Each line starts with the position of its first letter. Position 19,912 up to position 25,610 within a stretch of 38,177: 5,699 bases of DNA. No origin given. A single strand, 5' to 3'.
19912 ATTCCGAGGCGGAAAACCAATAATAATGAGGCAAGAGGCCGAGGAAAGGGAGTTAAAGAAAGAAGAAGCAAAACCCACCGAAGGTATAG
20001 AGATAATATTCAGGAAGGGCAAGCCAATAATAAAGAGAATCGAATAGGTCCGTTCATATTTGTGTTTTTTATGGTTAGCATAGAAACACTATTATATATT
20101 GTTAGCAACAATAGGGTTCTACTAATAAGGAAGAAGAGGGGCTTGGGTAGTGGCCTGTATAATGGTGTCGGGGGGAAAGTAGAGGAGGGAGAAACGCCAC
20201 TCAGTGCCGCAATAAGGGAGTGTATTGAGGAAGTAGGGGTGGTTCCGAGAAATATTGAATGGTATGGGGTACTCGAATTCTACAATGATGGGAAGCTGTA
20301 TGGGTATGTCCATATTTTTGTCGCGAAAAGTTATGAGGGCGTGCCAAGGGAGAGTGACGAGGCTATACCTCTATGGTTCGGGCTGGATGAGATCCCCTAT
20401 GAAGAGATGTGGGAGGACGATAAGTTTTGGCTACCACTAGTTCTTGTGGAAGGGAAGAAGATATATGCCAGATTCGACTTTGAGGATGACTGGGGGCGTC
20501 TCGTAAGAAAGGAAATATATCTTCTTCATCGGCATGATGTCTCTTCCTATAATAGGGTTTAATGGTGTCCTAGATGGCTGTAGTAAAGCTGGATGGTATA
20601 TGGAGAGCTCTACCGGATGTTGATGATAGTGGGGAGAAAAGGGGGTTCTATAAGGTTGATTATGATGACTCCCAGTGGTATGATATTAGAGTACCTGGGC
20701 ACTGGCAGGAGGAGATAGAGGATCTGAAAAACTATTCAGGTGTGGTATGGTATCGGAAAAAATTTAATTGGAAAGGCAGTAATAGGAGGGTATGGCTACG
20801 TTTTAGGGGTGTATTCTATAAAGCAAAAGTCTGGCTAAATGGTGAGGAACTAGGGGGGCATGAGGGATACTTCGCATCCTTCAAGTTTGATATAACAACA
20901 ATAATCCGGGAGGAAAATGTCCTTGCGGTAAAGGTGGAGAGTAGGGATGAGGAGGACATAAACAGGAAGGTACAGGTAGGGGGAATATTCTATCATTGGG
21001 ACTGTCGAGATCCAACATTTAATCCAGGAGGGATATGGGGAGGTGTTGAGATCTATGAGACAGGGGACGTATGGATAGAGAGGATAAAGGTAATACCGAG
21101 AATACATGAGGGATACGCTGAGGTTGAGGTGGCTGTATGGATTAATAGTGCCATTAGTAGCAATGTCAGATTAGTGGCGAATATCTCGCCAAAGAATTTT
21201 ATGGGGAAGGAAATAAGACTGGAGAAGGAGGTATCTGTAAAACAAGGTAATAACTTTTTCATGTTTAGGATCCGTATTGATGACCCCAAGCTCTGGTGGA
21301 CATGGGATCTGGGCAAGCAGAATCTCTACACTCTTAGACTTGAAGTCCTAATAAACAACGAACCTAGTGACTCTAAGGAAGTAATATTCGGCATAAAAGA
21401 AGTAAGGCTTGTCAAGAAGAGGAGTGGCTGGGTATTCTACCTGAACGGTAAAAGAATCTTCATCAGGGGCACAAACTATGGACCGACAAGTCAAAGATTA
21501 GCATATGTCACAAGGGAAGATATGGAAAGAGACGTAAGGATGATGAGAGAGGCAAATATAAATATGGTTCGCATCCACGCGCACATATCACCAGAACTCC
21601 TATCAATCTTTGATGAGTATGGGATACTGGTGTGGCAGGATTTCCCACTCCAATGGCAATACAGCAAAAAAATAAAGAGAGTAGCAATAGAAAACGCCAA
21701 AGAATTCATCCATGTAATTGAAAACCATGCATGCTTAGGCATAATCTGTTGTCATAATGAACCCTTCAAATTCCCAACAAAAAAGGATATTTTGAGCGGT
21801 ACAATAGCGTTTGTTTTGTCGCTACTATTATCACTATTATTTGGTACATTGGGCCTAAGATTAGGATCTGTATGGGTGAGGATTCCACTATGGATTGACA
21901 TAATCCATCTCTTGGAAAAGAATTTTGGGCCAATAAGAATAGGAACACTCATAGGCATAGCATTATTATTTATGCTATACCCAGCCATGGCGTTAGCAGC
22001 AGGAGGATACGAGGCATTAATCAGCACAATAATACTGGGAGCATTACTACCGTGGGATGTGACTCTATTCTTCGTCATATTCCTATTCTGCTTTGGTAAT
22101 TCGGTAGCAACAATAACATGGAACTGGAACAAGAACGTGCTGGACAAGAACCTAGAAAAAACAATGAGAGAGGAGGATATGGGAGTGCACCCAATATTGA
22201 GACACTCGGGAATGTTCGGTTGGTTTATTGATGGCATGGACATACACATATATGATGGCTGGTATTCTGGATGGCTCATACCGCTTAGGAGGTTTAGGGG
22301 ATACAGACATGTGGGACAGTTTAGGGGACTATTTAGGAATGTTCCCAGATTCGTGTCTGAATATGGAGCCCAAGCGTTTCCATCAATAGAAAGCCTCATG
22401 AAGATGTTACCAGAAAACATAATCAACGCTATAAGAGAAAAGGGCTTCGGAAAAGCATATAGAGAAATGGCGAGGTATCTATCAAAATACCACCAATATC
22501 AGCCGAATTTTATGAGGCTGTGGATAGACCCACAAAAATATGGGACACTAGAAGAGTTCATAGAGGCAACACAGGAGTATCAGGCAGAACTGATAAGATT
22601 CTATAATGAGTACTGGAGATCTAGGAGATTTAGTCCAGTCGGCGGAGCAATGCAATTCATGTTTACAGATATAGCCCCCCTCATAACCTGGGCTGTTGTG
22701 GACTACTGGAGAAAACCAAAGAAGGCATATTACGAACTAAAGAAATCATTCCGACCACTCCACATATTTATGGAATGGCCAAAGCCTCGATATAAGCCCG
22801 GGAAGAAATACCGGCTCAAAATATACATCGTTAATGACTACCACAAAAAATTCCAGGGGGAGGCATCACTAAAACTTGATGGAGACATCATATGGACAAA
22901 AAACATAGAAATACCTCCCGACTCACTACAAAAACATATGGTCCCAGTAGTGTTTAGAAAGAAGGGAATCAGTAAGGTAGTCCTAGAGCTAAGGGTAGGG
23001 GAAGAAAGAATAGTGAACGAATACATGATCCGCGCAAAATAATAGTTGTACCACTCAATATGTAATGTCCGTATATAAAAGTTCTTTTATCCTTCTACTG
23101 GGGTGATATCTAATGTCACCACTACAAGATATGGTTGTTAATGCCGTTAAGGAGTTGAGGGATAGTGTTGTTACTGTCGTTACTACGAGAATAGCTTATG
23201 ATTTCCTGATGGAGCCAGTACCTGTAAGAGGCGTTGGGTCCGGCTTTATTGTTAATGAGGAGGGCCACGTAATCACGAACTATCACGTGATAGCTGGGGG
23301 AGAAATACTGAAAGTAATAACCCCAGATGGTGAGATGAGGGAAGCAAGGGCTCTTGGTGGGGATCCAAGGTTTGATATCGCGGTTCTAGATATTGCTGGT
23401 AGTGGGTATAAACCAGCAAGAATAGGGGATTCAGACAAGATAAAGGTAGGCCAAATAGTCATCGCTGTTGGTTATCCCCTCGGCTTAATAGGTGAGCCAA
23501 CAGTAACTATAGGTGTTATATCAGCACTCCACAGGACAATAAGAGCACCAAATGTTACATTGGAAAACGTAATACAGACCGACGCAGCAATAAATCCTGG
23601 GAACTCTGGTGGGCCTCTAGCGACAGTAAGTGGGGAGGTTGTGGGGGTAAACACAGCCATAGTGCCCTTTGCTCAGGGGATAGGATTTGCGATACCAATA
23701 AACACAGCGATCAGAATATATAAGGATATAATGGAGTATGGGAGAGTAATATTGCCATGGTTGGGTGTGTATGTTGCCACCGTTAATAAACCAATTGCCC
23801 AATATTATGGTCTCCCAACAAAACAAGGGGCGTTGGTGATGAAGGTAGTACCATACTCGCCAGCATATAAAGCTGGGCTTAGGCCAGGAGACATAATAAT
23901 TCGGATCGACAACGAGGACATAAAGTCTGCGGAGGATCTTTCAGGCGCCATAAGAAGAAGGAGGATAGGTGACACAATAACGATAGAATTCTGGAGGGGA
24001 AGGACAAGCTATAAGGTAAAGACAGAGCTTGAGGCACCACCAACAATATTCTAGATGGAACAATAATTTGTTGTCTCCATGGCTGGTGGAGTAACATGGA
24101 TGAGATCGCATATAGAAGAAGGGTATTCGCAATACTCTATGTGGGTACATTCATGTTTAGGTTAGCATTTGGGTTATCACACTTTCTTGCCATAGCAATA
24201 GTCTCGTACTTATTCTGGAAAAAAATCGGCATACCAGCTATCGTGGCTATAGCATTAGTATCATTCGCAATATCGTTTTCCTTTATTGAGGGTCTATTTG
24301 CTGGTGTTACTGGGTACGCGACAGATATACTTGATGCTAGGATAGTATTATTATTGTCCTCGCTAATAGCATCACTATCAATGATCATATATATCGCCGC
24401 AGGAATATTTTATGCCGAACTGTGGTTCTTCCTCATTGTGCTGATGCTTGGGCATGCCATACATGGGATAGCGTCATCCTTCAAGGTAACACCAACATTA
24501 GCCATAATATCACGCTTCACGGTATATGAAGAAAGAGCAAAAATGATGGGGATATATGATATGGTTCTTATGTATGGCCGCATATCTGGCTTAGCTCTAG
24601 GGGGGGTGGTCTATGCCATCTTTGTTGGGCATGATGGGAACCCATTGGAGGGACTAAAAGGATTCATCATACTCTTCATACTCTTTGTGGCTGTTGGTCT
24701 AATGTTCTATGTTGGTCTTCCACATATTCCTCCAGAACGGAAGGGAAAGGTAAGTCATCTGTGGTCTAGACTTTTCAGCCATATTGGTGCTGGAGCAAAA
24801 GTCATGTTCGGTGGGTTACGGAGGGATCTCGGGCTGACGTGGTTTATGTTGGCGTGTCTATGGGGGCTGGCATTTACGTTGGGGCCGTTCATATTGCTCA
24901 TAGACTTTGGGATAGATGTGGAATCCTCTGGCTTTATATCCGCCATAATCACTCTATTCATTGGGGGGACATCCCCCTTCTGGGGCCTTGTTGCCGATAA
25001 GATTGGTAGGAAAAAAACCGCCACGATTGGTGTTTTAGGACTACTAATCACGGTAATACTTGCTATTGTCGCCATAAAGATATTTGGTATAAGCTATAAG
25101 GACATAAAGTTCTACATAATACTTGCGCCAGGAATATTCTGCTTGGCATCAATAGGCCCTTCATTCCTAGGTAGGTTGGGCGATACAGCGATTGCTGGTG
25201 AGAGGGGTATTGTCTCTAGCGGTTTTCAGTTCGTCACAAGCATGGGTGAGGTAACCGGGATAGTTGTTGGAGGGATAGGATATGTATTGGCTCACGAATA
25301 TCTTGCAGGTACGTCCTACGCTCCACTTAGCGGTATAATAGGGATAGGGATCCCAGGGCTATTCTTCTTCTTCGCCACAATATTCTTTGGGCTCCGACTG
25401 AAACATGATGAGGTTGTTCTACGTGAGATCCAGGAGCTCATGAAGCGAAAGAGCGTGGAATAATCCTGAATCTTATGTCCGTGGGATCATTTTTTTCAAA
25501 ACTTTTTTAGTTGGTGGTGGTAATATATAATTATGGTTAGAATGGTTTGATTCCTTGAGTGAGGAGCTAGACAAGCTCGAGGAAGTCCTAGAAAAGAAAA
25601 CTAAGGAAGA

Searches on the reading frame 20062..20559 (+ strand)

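Call 74: search_protein_families(library=pfam, proteins=[window:20062-20559:+], max_evalue=0.001)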
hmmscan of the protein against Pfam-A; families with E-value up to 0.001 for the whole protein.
window:20062-20559:+ (166 aa): 2 families
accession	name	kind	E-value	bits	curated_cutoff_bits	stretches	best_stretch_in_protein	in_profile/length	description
PF00293.34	NUDIX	-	8.4e-18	65.1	21.1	1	14-123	10-130/134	NUDIX domain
PF14815.12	NUDIX_4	-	0.00044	20.5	35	1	10-63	2-54/113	NUDIX domain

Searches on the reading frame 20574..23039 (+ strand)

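Call 74: search_protein_families(library=pfam, proteins=[window:20574-23039:+], max_evalue=0.001)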
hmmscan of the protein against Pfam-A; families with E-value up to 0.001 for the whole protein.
window:20574-23039:+ (822 aa): 5 families
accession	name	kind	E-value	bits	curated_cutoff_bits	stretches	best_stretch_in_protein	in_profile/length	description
PF22666.2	Glyco_hydro_2_N2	-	4.1e-13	50.2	27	1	58-147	50-140/167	Glycosyl hydrolase 2 galactose-binding domain-like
PF00703.27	Glyco_hydro_2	-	8.9e-13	49.4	23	1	168-274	3-108/109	Glycosyl hydrolases family 2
PF02837.24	Glyco_hydro_2_N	-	2.1e-11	44.5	28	1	5-124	3-137/169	Glycosyl hydrolases family 2, sugar binding domain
PF02836.23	Glyco_hydro_2_C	-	1.3e-09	38.1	21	1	287-360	7-82/302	Glycosyl hydrolases family 2, TIM barrel domain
PF13364.12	BetaGal_ABD2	-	4.5e-05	24.6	23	1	49-126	28-111/112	Beta-galactosidase second all-beta domain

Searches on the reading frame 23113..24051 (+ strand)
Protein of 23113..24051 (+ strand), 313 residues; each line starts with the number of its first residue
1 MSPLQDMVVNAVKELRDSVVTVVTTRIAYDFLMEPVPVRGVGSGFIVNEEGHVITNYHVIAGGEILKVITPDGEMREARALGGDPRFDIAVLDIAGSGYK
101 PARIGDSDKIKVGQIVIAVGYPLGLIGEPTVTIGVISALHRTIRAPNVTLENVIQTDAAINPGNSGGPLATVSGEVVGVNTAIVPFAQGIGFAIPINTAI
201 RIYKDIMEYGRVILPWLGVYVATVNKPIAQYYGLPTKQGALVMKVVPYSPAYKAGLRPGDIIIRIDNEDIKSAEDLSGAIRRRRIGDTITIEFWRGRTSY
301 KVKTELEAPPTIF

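Call 74: search_protein_families(library=pfam, proteins=[window:23113-24051:+], max_evalue=0.001)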
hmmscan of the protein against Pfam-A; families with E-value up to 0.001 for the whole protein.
window:23113-24051:+ (313 aa): 5 families
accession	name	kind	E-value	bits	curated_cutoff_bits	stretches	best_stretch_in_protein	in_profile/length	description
PF13365.12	Trypsin_2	-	5.7e-33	115.1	27.6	1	42-179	1-144/144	Trypsin-like peptidase domain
PF00089.32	Trypsin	-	1.1e-14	55.2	20.6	1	43-199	28-216/220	Trypsin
PF13180.12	PDZ_2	-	1.4e-14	54.6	27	1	218-306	4-80/80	PDZ domain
PF17820.7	PDZ_6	-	7.6e-12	45.2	27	1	242-295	2-54/54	PDZ domain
PF00595.29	PDZ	-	5.3e-09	36.8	23.2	1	237-291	24-78/81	PDZ domain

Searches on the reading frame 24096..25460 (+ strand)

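Call 102: search_protein_families(library=pfam, proteins=[window:24096-25460:+], max_evalue=0.001)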
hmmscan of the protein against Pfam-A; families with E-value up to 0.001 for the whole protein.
window:24096-25460:+ (455 aa): 1 family
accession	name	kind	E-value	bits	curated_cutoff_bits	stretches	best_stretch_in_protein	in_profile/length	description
PF07690.21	MFS_1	-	1.3e-18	67.5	33.4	2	18-262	5-220/347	Major Facilitator Superfamily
